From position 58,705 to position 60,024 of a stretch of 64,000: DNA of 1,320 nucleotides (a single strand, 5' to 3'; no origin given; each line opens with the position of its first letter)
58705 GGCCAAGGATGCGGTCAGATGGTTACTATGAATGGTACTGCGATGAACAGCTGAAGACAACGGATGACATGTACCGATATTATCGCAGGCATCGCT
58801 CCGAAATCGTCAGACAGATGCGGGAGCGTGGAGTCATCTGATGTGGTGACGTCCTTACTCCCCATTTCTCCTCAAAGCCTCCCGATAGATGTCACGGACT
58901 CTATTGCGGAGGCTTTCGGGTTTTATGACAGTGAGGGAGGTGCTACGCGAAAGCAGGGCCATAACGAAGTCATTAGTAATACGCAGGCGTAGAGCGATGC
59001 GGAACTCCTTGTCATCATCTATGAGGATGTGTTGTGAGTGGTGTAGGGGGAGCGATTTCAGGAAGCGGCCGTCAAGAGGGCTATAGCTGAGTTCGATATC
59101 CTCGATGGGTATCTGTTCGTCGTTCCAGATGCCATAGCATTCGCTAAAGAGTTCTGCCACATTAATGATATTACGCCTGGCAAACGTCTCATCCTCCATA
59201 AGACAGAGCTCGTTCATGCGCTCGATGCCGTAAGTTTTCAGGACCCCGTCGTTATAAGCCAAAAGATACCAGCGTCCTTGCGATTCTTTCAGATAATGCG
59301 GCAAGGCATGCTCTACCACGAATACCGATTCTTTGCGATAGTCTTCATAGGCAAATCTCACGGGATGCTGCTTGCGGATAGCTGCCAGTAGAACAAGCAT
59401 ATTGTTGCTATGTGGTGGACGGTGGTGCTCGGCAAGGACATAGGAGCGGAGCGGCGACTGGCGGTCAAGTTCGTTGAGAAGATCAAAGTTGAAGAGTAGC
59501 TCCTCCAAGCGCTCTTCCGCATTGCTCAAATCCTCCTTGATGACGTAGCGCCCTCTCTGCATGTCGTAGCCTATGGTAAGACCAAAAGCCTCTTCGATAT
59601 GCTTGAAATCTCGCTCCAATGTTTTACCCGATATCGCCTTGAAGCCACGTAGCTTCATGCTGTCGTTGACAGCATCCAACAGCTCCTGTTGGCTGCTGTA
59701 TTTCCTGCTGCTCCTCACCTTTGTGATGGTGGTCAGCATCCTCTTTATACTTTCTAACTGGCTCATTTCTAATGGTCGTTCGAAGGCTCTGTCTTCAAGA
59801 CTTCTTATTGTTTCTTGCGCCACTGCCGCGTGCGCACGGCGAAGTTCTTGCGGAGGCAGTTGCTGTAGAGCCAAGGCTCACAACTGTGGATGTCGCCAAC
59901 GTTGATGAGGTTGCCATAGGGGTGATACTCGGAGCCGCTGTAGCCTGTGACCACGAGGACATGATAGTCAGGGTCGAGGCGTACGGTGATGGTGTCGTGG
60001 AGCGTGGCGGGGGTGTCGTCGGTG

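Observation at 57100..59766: AT-rich small-gene island with a duplicated zinc-ribbon mini-ORF ending on a WYL-domain regulator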

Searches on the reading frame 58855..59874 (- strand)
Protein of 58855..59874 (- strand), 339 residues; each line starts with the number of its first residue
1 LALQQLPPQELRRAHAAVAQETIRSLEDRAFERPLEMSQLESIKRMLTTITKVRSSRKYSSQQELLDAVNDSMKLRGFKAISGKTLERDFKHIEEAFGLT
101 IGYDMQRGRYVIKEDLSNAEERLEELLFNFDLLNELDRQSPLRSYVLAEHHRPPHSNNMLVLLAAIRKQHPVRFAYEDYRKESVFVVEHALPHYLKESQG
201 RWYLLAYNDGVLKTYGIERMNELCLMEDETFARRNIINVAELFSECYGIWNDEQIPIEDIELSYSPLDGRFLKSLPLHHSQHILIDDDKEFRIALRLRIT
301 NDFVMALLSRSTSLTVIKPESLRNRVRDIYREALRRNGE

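Call 5: search_protein_families(library=pfam, proteins=[window:58855-59874:-], max_evalue=0.1)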
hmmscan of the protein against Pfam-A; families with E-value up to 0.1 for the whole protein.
window:58855-59874:- (339 aa): 4 families
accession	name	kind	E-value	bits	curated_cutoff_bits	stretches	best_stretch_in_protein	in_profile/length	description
PF13280.12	WYL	-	1.7e-08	34.8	21.8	1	160-223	4-68/70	WYL domain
PF25583.1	WCX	-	3e-07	31.1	23.9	1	260-334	5-76/76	WCX domain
PF02414.20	Borrelia_orfA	-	0.0045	17.1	25.8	1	46-103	9-66/288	Borrelia ORF-A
PF05405.19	Mt_ATP-synt_B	-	0.025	14.7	21.7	1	14-72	83-140/163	Mitochondrial ATP synthase B chain precursor (ATP-synt_B)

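Call 6: search_protein_families(library=padloc, proteins=[window:58855-59874:-], max_evalue=1)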
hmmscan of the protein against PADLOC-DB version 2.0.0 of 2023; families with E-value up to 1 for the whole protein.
window:58855-59874:- (339 aa): 3 families
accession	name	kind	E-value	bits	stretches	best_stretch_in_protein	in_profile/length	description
PDLC01652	WYL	-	3.1e-25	87.4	1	137-334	1-162/162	"CAS-I,CAS-II,CAS-III,CAS-IV,CAS-V,CAS-VI; associated_signaling"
PDLC01457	WYL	-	6e-08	30.5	1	44-269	4-207/229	"CAS-I,CAS-II,CAS-III,CAS-IV,CAS-V,CAS-VI; associated_signaling"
PDLC01766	Cas3c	-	4.3e-07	26.5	1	148-327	125-306/1009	-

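Call 7: search_protein_families(library=ncbifam, proteins=[window:58855-59874:-], max_evalue=1)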
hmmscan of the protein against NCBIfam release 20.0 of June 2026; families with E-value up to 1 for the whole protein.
window:58855-59874:- (339 aa): 0 families

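Call 8: search_protein_families(library=phrogs, proteins=[window:58855-59874:-], max_evalue=1)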
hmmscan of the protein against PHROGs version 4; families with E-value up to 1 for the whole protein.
window:58855-59874:- (339 aa): 2 families
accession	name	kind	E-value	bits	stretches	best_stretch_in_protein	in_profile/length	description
phrog_13105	-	unknown function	2.6e-10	41.3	1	147-241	137-230/239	-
phrog_36924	-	unknown function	0.22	12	1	210-269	87-145/185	-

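Call 40: search_solved_structures(query=window:58855-59766:-, max_evalue=0.01)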
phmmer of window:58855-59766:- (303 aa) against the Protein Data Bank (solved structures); distinct sequences matched with E-value up to 0.01: 0.

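Call 80: search_solved_structures(query=A6, max_evalue=1, show_alignments=2)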
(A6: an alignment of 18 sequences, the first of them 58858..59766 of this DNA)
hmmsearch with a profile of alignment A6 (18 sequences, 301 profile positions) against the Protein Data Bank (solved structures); distinct sequences matched with E-value up to 1: 13.
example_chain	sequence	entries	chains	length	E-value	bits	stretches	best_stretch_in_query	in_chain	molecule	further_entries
6sj9_A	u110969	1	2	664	2.2e-12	50.1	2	119-202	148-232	Proteasome accessory factor B/C (PafBC)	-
9fnd_X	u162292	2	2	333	4e-08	36.1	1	120-185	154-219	Transcriptional regulator-like protein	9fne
7p5x_AY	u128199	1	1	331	4.6e-08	35.9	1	120-185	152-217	Transcriptional regulator-like protein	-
7tzv_A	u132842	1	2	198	2.7e-06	30.1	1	120-296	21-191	WYL domain-containing protein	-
7u02_B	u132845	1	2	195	2.8e-06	30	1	121-296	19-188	WYL domain-containing protein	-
9cu3_B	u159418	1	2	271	6.7e-06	28.8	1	120-296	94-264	WYL domain-containing protein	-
9pfq_Q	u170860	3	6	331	1.2e-05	28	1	120-296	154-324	WYL domain-containing protein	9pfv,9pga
8tp8_A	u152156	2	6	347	1.3e-05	27.9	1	120-296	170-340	DeoR-family transcriptional regulator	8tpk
7tb5_A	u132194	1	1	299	0.019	17.4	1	119-190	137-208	WYL domain-containing protein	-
7soo_A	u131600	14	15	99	0.05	16.1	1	72-146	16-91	Isoform 2 of La-related protein 1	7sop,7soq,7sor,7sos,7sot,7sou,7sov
9e71_BT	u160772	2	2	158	0.55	12.6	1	25-73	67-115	Small ribosomal subunit protein uS19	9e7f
6zyc_A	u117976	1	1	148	0.69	12.3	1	12-98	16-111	DNA polymerase processivity factor component A20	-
7tb6_A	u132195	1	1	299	0.8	12.1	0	112-187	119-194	S. maltophilia CapW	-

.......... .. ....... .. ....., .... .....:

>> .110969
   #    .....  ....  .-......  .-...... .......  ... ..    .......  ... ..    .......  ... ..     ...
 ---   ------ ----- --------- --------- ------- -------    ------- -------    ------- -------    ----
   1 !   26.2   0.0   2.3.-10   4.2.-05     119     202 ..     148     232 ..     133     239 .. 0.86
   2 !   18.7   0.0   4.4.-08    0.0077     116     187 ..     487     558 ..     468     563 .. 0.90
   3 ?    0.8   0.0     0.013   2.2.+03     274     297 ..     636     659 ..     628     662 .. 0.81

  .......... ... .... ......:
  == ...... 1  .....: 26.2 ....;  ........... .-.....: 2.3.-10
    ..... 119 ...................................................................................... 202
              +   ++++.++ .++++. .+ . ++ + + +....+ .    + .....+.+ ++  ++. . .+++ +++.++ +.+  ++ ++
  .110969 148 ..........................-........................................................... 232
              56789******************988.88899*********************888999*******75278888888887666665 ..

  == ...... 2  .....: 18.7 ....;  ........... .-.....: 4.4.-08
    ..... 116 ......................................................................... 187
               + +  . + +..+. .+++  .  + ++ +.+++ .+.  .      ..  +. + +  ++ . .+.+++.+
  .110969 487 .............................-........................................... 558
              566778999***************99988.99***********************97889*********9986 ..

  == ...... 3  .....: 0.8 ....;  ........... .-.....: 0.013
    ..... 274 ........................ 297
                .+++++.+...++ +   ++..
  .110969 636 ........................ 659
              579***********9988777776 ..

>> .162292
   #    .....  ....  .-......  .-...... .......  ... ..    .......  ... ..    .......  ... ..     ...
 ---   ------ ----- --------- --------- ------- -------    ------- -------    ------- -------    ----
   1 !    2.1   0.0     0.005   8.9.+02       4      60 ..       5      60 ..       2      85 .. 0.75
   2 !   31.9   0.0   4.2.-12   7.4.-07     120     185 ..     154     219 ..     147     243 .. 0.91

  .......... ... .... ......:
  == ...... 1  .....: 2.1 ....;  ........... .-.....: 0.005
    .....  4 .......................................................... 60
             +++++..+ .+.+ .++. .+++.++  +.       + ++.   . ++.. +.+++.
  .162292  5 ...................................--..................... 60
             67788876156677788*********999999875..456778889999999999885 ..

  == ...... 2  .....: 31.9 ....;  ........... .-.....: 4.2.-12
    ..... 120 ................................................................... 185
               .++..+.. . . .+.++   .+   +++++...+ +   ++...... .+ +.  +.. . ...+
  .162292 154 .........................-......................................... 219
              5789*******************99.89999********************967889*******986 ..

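Call 83: search_solved_structures(query=A6, max_evalue=0.0001, show_alignments=5)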
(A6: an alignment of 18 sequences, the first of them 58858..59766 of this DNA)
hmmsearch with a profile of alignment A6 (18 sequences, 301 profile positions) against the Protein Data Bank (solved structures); distinct sequences matched with E-value up to 0.0001: 8.
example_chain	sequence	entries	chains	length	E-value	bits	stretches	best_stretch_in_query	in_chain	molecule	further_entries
6sj9_A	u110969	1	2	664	2.2e-12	50.1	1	119-202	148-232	Proteasome accessory factor B/C (PafBC)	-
9fnd_X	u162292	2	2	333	4e-08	36.1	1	120-185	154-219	Transcriptional regulator-like protein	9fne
7p5x_AY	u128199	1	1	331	4.6e-08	35.9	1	120-185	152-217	Transcriptional regulator-like protein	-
7tzv_A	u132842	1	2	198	2.7e-06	30.1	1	120-296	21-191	WYL domain-containing protein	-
7u02_B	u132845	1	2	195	2.8e-06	30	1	121-296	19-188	WYL domain-containing protein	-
9cu3_B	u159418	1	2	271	6.7e-06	28.8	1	120-296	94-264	WYL domain-containing protein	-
9pfq_Q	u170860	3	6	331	1.2e-05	28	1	120-296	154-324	WYL domain-containing protein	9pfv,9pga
8tp8_A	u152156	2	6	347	1.3e-05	27.9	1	120-296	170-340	DeoR-family transcriptional regulator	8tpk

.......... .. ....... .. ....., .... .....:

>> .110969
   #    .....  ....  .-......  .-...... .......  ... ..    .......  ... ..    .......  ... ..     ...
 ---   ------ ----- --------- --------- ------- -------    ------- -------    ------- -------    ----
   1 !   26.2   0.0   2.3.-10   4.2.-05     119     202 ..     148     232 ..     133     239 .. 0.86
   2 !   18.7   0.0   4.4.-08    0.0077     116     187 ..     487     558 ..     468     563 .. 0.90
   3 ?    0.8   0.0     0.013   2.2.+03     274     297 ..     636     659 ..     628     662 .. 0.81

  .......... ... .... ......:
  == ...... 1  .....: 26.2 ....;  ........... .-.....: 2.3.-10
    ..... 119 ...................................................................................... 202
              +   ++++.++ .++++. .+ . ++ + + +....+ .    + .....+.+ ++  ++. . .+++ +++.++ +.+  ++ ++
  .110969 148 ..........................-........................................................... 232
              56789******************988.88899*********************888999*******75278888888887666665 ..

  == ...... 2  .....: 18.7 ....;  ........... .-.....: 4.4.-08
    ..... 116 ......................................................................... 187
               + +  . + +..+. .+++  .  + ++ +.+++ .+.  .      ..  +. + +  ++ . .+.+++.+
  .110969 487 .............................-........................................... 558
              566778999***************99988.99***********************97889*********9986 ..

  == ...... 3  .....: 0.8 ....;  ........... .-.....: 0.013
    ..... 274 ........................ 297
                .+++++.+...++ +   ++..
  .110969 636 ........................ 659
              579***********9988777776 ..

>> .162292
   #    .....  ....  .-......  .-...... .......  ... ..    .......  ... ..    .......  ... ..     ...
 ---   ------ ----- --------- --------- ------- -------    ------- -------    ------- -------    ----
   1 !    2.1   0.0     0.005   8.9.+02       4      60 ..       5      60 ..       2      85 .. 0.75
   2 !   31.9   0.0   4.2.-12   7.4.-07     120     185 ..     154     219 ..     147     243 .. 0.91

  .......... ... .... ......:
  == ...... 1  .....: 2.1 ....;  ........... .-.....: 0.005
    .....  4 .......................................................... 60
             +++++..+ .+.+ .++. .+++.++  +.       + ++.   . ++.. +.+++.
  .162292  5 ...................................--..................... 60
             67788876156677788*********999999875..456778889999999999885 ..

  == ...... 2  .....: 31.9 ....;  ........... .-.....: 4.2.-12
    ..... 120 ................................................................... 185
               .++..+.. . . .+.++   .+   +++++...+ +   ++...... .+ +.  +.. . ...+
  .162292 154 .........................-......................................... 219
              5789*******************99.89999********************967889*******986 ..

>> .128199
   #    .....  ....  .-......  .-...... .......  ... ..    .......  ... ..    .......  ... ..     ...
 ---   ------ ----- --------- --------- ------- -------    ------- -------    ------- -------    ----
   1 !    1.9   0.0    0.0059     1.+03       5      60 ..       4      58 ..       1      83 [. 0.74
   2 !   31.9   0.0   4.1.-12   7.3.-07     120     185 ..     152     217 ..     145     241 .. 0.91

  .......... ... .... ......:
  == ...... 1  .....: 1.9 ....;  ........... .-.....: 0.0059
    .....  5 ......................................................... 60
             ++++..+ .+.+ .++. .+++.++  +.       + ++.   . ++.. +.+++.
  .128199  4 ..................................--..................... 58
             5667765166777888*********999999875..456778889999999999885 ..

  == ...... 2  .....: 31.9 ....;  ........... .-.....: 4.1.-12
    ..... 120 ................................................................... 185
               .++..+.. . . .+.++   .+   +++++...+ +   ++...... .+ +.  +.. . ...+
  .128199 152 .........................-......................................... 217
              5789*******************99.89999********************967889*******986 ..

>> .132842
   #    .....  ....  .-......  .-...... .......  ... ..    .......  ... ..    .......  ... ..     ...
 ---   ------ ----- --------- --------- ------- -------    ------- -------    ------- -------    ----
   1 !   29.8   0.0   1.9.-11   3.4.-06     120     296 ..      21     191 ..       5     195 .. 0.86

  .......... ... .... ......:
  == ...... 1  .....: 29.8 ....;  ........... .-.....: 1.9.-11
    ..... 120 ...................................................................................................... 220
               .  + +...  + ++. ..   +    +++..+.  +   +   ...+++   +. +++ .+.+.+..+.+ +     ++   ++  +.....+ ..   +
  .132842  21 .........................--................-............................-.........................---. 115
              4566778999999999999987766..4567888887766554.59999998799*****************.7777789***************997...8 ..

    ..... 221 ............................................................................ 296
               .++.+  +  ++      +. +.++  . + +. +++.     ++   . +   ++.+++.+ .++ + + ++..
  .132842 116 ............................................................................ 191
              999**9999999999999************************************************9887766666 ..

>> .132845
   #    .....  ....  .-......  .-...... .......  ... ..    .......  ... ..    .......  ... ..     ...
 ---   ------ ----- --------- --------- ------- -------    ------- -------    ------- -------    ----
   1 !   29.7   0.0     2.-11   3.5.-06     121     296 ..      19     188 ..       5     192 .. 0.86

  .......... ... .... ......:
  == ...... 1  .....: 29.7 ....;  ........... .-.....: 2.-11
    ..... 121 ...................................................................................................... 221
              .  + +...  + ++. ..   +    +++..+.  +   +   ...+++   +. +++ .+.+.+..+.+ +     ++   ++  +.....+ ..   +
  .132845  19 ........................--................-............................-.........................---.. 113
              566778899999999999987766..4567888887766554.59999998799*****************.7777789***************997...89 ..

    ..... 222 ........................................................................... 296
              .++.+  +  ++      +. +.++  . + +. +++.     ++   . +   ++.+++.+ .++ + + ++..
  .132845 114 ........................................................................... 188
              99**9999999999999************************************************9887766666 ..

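Call 89: find_homologous_proteins(query=window:58858-59766:-, max_evalue=1e-10)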
Query window:58858-59766:- (303 aa): 1183 proteins with E <= 1e-10 among 3304 candidates; the best 120 are listed.
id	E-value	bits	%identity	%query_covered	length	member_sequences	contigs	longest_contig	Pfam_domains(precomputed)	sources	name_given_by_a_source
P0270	6.2e-196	667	100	100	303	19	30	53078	PF13280.13,PF25583.2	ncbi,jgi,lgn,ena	-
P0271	6.6e-158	542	85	96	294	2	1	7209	PF13280.13,PF25583.2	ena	-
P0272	3.6e-155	533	80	99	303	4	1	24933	PF13280.13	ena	-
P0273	9.4e-154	529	79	99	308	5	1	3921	PF13280.13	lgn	-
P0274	2.9e-152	524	79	100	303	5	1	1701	PF13280.13,PF25583.2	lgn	-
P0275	9.9e-151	519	78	100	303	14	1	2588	PF13280.13,PF25583.2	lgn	-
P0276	8.6e-149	513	76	100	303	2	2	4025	PF13280.13,PF25583.2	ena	-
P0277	1.8e-148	511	76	99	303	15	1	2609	PF13280.13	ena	-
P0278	2.7e-148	511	76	99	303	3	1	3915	PF13280.13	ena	-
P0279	2.1e-147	508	75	99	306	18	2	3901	PF13280.13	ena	-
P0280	2.0e-144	498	75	99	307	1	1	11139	PF13280.13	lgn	-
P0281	5.2e-137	474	75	100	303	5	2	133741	PF13280.13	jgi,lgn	-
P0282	2.3e-129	449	68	99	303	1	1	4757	PF13280.13,PF25583.2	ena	-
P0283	3.8e-129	448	66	99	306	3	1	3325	PF13280.13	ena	-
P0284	3.2e-117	409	75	81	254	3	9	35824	PF13280.13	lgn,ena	-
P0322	1.5e-95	338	53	99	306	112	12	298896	PF13280.13,PF25583.2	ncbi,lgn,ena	-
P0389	2.7e-89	317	53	99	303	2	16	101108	PF13280.13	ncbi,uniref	ncbi:WYL domain-containing protein [Bacteroides acidifaciens]|uniref:helix-turn-helix transcriptiona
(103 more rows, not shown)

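Call 90: find_encoding_contigs(protein=P0281, flank=4000, max_places=1)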
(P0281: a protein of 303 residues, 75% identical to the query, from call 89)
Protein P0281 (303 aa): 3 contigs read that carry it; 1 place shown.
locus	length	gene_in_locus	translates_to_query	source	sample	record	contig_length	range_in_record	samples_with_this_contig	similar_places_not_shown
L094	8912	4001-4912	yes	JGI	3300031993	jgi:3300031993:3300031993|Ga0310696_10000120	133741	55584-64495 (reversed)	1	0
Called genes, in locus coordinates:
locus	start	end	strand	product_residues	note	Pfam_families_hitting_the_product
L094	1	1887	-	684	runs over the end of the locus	PF00999:Na_H_Exchanger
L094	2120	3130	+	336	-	PF01118:Semialdhyde_dh, PF02774:Semialdhyde_dhC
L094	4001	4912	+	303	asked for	PF13280:WYL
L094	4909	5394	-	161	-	-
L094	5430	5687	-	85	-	-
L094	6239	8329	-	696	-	PF03629:SASA (weak)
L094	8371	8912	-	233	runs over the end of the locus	PF01128:IspD, PF12804:NTP_transf_3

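Call 91: find_encoding_contigs(protein=P0272, flank=4000, max_places=1)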
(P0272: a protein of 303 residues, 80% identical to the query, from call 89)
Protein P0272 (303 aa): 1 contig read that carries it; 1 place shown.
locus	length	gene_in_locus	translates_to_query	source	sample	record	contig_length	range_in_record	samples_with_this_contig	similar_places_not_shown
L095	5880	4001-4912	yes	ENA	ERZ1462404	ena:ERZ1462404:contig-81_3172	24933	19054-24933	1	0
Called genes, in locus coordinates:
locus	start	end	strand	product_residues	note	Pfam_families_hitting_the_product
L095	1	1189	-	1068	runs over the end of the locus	PF14498:Glyco_hyd_65N_2, PF22124:Glyco_hydro_95_cat, PF21307:Glyco_hydro_95_C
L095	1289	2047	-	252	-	PF00005:ABC_tran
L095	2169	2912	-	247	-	PF02405:MlaE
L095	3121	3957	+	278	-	PF00005:ABC_tran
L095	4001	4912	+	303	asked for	PF13280:WYL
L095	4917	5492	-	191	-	-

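Call 92: find_encoding_contigs(protein=P0389, flank=4000, max_places=1)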
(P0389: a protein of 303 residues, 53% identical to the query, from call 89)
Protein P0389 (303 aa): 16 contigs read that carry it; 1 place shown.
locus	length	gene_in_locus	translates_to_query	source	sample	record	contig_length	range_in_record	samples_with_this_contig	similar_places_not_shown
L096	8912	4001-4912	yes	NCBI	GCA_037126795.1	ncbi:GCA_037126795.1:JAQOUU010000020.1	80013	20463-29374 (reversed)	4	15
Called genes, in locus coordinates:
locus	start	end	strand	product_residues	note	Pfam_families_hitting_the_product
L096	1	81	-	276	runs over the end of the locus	PF02591:Zn_ribbon_9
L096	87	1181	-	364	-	PF01784:DUF34_NIF3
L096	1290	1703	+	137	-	PF16232:DUF4891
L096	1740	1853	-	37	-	-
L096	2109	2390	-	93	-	-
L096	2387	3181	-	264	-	PF03649:UPF0014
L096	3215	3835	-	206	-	PF00005:ABC_tran, PF02463:SMC_N (faint), PF13304:AAA_21 (faint)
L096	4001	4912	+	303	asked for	PF13280:WYL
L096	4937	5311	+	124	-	-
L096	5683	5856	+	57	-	-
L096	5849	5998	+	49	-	-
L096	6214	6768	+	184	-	PF03167:UDG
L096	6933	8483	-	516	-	PF09820:AAA-ATPase_like, PF08011:PDDEXK_9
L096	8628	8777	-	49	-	-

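Call 93: find_encoding_contigs(protein=P0322, flank=4000, max_places=1)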
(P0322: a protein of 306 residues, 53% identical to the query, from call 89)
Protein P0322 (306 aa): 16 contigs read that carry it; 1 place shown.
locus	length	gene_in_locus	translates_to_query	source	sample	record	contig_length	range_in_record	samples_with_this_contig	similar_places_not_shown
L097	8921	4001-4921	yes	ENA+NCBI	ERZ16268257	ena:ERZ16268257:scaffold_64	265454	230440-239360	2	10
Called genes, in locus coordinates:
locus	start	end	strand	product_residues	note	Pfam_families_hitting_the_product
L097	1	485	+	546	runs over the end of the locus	PF03577:Peptidase_C69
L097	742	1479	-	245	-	PF00160:Pro_isomerase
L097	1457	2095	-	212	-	PF01966:HD (weak)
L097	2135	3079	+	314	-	PF01040:UbiA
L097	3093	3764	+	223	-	-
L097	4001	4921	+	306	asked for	PF13280:WYL, PF25583:WCX (weak)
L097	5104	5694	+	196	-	-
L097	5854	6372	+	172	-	PF14902:DUF4494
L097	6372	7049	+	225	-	PF01168:Ala_racemase_N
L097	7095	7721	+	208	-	PF03358:FMN_red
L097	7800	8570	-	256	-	PF13484:Fer4_16 (faint), PF14697:Fer4_21 (weak), PF25160:LdpA_Fe-S-bd (faint), PF00037:Fer4 (weak), PF12837:Fer4_6 (faint), PF13237:Fer4_10, PF12838:Fer4_7 (weak), PF13187:Fer4_9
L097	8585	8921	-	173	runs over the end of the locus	PF13174:TPR_6 (faint), PF13424:TPR_12 (faint), PF07719:TPR_2 (faint)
